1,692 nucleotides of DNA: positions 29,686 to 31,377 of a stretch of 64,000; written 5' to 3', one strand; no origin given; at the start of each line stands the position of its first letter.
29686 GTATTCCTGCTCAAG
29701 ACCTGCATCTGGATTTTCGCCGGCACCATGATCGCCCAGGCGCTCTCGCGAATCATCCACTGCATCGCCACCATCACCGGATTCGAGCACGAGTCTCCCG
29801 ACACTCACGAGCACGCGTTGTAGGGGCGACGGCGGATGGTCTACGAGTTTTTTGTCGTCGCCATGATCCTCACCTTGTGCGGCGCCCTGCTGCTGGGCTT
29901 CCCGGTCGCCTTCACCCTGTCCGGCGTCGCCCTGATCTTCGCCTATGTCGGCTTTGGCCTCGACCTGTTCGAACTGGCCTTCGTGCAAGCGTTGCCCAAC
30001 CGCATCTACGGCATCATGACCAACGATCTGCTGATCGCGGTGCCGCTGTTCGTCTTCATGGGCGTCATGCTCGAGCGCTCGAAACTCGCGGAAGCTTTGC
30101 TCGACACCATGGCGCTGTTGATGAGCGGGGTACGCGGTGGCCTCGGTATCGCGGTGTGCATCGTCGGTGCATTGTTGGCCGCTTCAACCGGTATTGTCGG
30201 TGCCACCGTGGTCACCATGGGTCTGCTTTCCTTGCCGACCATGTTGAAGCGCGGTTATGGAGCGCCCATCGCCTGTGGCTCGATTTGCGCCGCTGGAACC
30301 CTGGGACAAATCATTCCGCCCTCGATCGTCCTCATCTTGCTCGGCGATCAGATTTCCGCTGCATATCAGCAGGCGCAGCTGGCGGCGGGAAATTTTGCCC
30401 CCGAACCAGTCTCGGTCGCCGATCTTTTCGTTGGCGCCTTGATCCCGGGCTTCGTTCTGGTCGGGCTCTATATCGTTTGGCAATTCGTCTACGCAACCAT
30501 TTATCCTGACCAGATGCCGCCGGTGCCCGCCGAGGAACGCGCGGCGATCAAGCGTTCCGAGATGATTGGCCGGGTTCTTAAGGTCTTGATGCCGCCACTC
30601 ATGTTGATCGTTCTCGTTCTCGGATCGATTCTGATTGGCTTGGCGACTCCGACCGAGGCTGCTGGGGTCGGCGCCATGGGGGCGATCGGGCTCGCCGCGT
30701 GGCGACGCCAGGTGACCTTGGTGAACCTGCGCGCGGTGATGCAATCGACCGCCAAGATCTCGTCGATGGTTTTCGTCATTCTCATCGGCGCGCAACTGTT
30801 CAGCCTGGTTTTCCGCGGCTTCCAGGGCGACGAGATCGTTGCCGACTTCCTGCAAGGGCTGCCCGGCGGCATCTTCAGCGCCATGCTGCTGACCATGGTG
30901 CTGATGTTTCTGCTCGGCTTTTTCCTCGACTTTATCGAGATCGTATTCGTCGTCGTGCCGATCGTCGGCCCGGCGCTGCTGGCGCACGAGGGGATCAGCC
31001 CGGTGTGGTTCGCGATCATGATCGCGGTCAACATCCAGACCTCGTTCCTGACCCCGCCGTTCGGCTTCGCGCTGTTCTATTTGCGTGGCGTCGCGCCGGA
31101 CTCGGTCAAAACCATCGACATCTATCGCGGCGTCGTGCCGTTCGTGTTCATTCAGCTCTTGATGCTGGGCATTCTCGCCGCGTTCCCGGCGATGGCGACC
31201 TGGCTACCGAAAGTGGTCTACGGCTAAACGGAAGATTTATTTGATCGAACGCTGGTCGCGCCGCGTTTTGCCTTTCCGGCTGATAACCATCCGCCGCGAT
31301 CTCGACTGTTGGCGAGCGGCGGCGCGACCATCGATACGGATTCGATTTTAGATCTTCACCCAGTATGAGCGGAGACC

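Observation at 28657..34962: TRAP transporter with one dctQM pair but three tandem paralogous Tat-exported substrate-binding proteins, flanked by TetR and a small secreted protein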

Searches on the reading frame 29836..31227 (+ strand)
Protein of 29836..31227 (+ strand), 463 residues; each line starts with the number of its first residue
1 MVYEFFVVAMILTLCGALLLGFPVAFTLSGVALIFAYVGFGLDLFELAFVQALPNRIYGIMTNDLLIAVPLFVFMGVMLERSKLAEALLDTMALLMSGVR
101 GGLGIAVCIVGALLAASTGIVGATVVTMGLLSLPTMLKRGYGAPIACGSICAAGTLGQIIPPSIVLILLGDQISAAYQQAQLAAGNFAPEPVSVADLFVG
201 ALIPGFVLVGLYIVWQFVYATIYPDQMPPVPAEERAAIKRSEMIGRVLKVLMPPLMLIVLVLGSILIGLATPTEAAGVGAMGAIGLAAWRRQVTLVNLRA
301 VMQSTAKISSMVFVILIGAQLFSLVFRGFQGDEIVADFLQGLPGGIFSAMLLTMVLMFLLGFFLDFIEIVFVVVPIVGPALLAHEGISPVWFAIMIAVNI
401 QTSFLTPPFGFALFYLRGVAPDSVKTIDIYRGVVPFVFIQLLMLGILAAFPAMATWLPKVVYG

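Call 3: search_protein_families(library=pfam, proteins=[window:29836-31227:+])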
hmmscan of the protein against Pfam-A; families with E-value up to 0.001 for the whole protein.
window:29836-31227:+ (463 aa): 1 family
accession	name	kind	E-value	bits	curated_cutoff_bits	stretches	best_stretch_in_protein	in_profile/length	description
PF06808.19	DctM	-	1.7e-75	254.9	23.8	1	13-453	3-413/413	Tripartite ATP-independent periplasmic transporter, DctM component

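Call 4: search_protein_families(library=ncbifam, proteins=[window:29836-31227:+])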
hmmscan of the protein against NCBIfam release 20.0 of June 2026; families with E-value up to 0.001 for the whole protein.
window:29836-31227:+ (463 aa): 3 families
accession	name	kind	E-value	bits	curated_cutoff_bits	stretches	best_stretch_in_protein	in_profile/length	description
TIGR00786.1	dctM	subfamily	5.5e-90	302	268.45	1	21-458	1-405/405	TRAP transporter large permease subunit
NF011634.1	PRK15060.1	equivalog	3.2e-27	95.7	800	1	7-453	3-416/425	2,3-diketo-L-gulonate TRAP transporter large permease YiaN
TIGR02123.1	TRAP_fused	subfamily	1.8e-06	27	320.65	1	55-421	157-504/615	TRAP transporter fused permease subunit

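Call 7: find_encoding_contigs(protein=window:29836-31227:+, flank=10000, max_places=6)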
Protein window:29836-31227:+ (463 aa): 21 contigs read that carry it; 6 places shown.
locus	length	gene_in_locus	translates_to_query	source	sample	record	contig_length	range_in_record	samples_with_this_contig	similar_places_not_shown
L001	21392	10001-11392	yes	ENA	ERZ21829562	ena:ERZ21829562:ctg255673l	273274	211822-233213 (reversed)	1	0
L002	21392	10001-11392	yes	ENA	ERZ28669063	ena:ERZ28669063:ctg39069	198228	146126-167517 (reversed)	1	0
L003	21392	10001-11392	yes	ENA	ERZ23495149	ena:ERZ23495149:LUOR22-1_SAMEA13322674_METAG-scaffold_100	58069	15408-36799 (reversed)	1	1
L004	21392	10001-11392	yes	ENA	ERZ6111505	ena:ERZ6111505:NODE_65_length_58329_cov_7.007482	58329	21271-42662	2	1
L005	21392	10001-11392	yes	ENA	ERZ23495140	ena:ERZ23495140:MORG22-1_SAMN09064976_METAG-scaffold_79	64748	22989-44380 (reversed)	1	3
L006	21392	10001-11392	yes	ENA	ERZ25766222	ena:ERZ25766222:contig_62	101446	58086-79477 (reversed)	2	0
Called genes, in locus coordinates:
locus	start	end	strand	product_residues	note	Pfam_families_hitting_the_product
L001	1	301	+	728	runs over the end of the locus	PF13328:HD_4, PF01966:HD, PF04607:RelA_SpoT, PF02824:TGS, PF19296:RelA_AH, PF28438:RelA_RIS, PF13291:ACT_4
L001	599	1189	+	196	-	PF09835:DUF2062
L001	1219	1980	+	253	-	PF03740:PdxJ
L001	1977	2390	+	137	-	PF01648:ACPS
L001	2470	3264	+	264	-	PF10502:Peptidase_S26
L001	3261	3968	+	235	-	PF14622:Ribonucleas_3_3, PF00636:Ribonuclease_3, PF00035:dsrm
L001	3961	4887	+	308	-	PF00009:GTP_EFTU, PF00350:Dynamin_N (faint), PF01926:MMR_HSR1, PF02421:FeoB_N, PF07650:KH_2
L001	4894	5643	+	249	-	PF11967:RecO_N, PF02565:RecO_C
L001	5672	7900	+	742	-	PF00521:DNA_topoisoIV, PF03989:DNA_gyraseA_C (faint)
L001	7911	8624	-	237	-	PF00440:TetR_N (weak), PF09209:CecR_C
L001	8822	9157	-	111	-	-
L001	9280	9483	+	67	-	-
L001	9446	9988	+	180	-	PF04290:DctQ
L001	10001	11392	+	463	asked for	PF06808:DctM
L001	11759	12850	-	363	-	PF03480:DctP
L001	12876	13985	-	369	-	PF03480:DctP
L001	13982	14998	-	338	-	PF03480:DctP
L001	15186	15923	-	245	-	PF04376:ATE_N, PF04377:ATE_C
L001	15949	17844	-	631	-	PF03600:CitMHS, PF16980:CitMHS_2, PF02080:TrkA_C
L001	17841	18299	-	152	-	PF13279:4HBT_2, PF03061:4HBT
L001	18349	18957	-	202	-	-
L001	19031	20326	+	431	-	PF07992:Pyr_redox_2 (faint), PF01266:DAO, PF01494:FAD_binding_3 (weak), PF13450:NAD_binding_8 (weak), PF01593:Amino_oxidase (faint)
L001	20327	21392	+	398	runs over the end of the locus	PF02417:Chromate_transp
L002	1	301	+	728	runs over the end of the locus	PF13328:HD_4, PF01966:HD, PF04607:RelA_SpoT, PF02824:TGS, PF19296:RelA_AH, PF28438:RelA_RIS, PF13291:ACT_4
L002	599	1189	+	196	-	PF09835:DUF2062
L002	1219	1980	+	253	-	PF03740:PdxJ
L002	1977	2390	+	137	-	PF01648:ACPS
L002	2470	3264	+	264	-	PF10502:Peptidase_S26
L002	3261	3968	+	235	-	PF14622:Ribonucleas_3_3, PF00636:Ribonuclease_3, PF00035:dsrm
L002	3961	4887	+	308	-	PF00009:GTP_EFTU, PF00350:Dynamin_N (faint), PF01926:MMR_HSR1, PF02421:FeoB_N, PF07650:KH_2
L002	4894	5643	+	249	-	PF11967:RecO_N, PF02565:RecO_C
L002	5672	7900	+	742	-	PF00521:DNA_topoisoIV, PF03989:DNA_gyraseA_C (faint)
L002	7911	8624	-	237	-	PF00440:TetR_N (weak), PF09209:CecR_C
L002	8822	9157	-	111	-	-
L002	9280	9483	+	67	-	-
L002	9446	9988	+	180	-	PF04290:DctQ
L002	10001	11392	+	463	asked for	PF06808:DctM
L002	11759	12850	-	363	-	PF03480:DctP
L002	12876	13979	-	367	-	PF03480:DctP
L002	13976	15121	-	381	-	PF03480:DctP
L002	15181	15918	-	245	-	PF04376:ATE_N, PF04377:ATE_C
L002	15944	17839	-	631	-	PF03600:CitMHS, PF16980:CitMHS_2, PF02080:TrkA_C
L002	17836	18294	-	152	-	PF13279:4HBT_2, PF03061:4HBT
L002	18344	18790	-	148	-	-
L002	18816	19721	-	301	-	PF13276:HTH_21, PF00665:rve, PF13683:rve_3, PF13333:rve_2 (weak)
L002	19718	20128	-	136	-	-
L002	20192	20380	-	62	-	-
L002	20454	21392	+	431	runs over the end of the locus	PF07992:Pyr_redox_2 (faint), PF01266:DAO, PF01494:FAD_binding_3 (weak), PF13450:NAD_binding_8 (weak), PF01593:Amino_oxidase (faint)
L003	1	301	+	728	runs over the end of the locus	PF13328:HD_4, PF01966:HD, PF04607:RelA_SpoT, PF02824:TGS, PF19296:RelA_AH, PF28438:RelA_RIS, PF13291:ACT_4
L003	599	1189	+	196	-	PF09835:DUF2062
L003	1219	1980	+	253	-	PF03740:PdxJ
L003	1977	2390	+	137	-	PF01648:ACPS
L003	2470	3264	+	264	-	PF10502:Peptidase_S26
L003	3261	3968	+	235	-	PF14622:Ribonucleas_3_3, PF00636:Ribonuclease_3, PF00035:dsrm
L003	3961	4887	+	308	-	PF00009:GTP_EFTU, PF00350:Dynamin_N (faint), PF01926:MMR_HSR1, PF02421:FeoB_N, PF07650:KH_2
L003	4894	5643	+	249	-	PF11967:RecO_N, PF02565:RecO_C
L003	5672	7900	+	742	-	PF00521:DNA_topoisoIV, PF03989:DNA_gyraseA_C (faint)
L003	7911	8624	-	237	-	PF00440:TetR_N (weak), PF09209:CecR_C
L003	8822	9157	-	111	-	-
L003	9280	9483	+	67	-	-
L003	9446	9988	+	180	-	PF04290:DctQ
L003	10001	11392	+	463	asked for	PF06808:DctM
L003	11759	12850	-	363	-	PF03480:DctP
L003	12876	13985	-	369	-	PF03480:DctP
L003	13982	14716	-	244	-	PF03480:DctP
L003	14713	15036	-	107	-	PF03480:DctP (weak)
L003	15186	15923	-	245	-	PF04376:ATE_N, PF04377:ATE_C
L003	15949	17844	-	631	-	PF03600:CitMHS, PF16980:CitMHS_2, PF02080:TrkA_C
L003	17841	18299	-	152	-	PF13279:4HBT_2, PF03061:4HBT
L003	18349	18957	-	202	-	-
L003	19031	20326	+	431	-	PF07992:Pyr_redox_2 (faint), PF01266:DAO, PF01494:FAD_binding_3 (weak), PF13450:NAD_binding_8 (weak), PF01593:Amino_oxidase (faint)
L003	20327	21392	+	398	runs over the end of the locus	PF02417:Chromate_transp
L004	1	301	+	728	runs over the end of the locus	PF13328:HD_4, PF01966:HD, PF04607:RelA_SpoT, PF02824:TGS, PF19296:RelA_AH, PF28438:RelA_RIS, PF13291:ACT_4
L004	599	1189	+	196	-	PF09835:DUF2062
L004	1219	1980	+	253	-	PF03740:PdxJ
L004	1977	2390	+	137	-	PF01648:ACPS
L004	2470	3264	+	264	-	PF10502:Peptidase_S26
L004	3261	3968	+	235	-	PF14622:Ribonucleas_3_3, PF00636:Ribonuclease_3, PF00035:dsrm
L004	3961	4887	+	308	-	PF00009:GTP_EFTU, PF00350:Dynamin_N (faint), PF01926:MMR_HSR1, PF02421:FeoB_N, PF07650:KH_2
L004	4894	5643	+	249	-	PF11967:RecO_N, PF02565:RecO_C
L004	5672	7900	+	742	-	PF00521:DNA_topoisoIV, PF03989:DNA_gyraseA_C (faint)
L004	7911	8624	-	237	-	PF00440:TetR_N (weak), PF09209:CecR_C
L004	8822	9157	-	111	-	-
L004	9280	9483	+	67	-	-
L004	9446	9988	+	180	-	PF04290:DctQ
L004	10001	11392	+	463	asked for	PF06808:DctM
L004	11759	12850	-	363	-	PF03480:DctP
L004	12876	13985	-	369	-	PF03480:DctP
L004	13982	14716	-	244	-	PF03480:DctP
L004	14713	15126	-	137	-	PF03480:DctP (weak)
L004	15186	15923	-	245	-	PF04376:ATE_N, PF04377:ATE_C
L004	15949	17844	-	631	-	PF03600:CitMHS, PF16980:CitMHS_2, PF02080:TrkA_C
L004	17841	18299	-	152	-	PF13279:4HBT_2, PF03061:4HBT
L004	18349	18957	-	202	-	-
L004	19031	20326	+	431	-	PF07992:Pyr_redox_2 (faint), PF01266:DAO, PF01494:FAD_binding_3 (weak), PF13450:NAD_binding_8 (weak), PF01593:Amino_oxidase (faint)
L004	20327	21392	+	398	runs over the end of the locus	PF02417:Chromate_transp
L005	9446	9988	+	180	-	PF04290:DctQ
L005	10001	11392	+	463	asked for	PF06808:DctM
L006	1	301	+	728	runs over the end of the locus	PF13328:HD_4, PF01966:HD, PF04607:RelA_SpoT, PF02824:TGS, PF19296:RelA_AH, PF28438:RelA_RIS, PF13291:ACT_4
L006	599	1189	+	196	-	PF09835:DUF2062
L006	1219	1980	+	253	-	PF03740:PdxJ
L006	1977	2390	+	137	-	PF01648:ACPS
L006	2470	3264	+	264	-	PF10502:Peptidase_S26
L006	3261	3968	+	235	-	PF14622:Ribonucleas_3_3, PF00636:Ribonuclease_3, PF00035:dsrm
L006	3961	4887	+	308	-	PF00009:GTP_EFTU, PF00350:Dynamin_N (faint), PF01926:MMR_HSR1, PF02421:FeoB_N, PF07650:KH_2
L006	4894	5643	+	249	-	PF11967:RecO_N, PF02565:RecO_C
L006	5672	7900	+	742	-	PF00521:DNA_topoisoIV, PF03989:DNA_gyraseA_C (faint)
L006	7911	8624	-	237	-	PF00440:TetR_N (weak), PF09209:CecR_C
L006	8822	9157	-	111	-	-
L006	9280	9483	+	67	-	-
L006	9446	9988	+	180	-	PF04290:DctQ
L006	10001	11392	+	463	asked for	PF06808:DctM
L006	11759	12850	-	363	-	PF03480:DctP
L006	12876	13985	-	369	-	PF03480:DctP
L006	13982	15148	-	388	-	PF03480:DctP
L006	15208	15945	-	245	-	PF04376:ATE_N, PF04377:ATE_C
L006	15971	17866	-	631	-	PF03600:CitMHS, PF16980:CitMHS_2, PF02080:TrkA_C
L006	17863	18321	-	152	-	PF13279:4HBT_2, PF03061:4HBT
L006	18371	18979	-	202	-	-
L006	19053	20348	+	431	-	PF07992:Pyr_redox_2 (faint), PF01266:DAO, PF01494:FAD_binding_3 (weak), PF13450:NAD_binding_8 (weak), PF01593:Amino_oxidase (faint)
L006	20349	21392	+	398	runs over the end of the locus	PF02417:Chromate_transp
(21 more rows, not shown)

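Call 8: find_related_loci(query=window:29836-31227:+, collection=genome_contigs, flank=10000)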
Query window:29836-31227:+ (463 aa) in genome_contigs; peptide patterns used: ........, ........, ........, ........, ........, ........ (x = any residue, [..] = any of these).
600 stretches matched a pattern (row limit reached: there are more); 558 encode a relative of the query (tblastn E <= 1e-3); the best 80 are kept; 80 distinct loci.
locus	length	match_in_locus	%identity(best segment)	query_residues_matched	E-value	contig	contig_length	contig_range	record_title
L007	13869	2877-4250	71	4-462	0e+0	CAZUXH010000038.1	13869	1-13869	MAG TPA_asm: uncultured Rhodospirillaceae bacterium isolate SRP092796_co6_142 genome assembly, contig: NODE_6013_length_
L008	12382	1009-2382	80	4-463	0e+0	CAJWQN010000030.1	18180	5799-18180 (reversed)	MAG TPA_asm: uncultured Rhodospirillaceae bacterium isolate ERR599062_bin.14_MetaBAT_v2.12.1_MAG genome assembly, contig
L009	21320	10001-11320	73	22-462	0e+0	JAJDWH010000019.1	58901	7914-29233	MAG: Alphaproteobacteria bacterium isolate jk18x25bins.17 k141_140236, whole genome shotgun sequence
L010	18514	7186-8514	66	18-463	0e+0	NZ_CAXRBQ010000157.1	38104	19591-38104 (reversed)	MAG: Pontibacterium sp. isolate YZ09aB_5.74 k141_1044863, whole genome shotgun sequence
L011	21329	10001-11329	65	18-463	0e+0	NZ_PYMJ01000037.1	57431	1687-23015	Photobacterium frigidiphilum strain JCM 12947 CFSAN065507_37, whole genome shotgun sequence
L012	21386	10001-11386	81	1-463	0e+0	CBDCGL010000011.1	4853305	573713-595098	MAG: Alphaproteobacteria bacterium isolate 1aaad041-7d8d-4bc2-879e-c771ea6528e9 genome assembly, contig: chromosome_2, w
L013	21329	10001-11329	66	18-463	4e-180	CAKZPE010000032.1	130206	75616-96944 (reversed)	MAG TPA_asm: uncultured Oceanospirillaceae bacterium isolate ERR2094167_bin.125_CONCOCT_v1.1_MAG genome assembly, contig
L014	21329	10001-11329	64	18-463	3e-178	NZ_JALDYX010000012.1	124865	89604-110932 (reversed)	Marinobacterium sedimentorum strain OS208 NODE_12_length_124865_cov_111.642505, whole genome shotgun sequence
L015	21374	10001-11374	72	4-462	9e-175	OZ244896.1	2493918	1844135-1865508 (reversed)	MAG: Alphaproteobacteria bacterium isolate b76e0a47-ff40-4821-9817-6886deb5fab7 genome assembly, chromosome: 1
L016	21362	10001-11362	62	4-463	1e-174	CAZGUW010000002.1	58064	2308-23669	MAG TPA_asm: uncultured Geminicoccaceae bacterium isolate SRP334346_co1_7 genome assembly, contig: NODE_622_length_58064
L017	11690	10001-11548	59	8-463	1e-174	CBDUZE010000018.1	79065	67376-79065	MAG TPA_asm: uncultured Alphaproteobacteria bacterium isolate SRR22302348_concoct_16 genome assembly, contig: ERZ2507359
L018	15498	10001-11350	63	8-461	7e-174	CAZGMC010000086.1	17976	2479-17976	MAG TPA_asm: uncultured Mycobacteriaceae bacterium isolate SRP141376_co4_119 genome assembly, contig: NODE_5385_length_1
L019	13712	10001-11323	66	20-463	4e-172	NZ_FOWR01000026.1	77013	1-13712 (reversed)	Enterovibrio norvegicus DSM 15893, whole genome shotgun sequence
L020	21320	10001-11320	65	21-463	4e-172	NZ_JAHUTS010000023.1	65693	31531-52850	Enterovibrio paralichthyis strain NIFS-20-8 23, whole genome shotgun sequence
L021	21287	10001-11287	65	18-449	8e-172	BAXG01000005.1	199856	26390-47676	Photobacterium sp. JCM 19050 DNA, contig: JCM19050.contig00005, whole genome shotgun sequence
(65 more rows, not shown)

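Call 45: search_protein_families(library=pfam, proteins=[L012:2779-4926:+, L012:5620-6726:-, L012:6866-7888:+, L012:7898-8548:-, L012:8874-9215:-, L012:5033-5545:+], max_evalue=0.001)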
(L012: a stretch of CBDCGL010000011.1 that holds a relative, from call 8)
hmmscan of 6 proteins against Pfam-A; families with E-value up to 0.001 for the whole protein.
L012:2779-4926:+ (715 aa): 7 families
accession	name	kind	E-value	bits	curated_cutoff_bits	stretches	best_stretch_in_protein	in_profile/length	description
PF03704.23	BTAD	-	4.8e-24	85.8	22.1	1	114-241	24-146/146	Bacterial transcriptional activator domain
PF14559.12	TPR_19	-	7.4e-11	42.7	25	0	169-212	3-46/68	Tetratricopeptide repeat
PF13431.12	TPR_17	-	1.5e-09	37.8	24.4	0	643-669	8-34/34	Tetratricopeptide repeat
PF13428.12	TPR_14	-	2.9e-08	34.1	23.5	0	480-512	11-43/44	Tetratricopeptide repeat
PF13432.12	TPR_16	-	5.4e-07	30.4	32.7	1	620-676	1-60/65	Tetratricopeptide repeat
PF00486.34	Trans_reg_C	-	4e-06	27.2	26.2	1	27-87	8-70/77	Transcriptional regulatory protein, C terminal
PF13414.12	TPR_11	-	9.8e-06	25.6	26.8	0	480-514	4-38/42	TPR repeat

L012:5620-6726:- (368 aa): 1 family
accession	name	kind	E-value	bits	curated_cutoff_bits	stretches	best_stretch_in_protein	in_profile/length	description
PF00155.27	Aminotran_1_2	-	4.4e-38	131.8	19.7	1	38-349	7-350/361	Aminotransferase class I and II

L012:6866-7888:+ (340 aa): 1 family
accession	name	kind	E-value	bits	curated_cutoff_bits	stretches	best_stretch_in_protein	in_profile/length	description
PF02826.25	2-Hacid_dh_C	-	3.6e-51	173.5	25.1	1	128-303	1-178/178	D-isomer specific 2-hydroxyacid dehydrogenase, NAD binding domain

L012:7898-8548:- (216 aa): 1 family
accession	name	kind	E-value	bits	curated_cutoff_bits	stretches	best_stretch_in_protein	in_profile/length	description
PF00072.30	Response_reg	-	3.6e-19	69.4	30.2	1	19-133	1-110/111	Response regulator receiver domain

L012:8874-9215:- (113 aa): 0 families

L012:5033-5545:+ (170 aa): 0 families
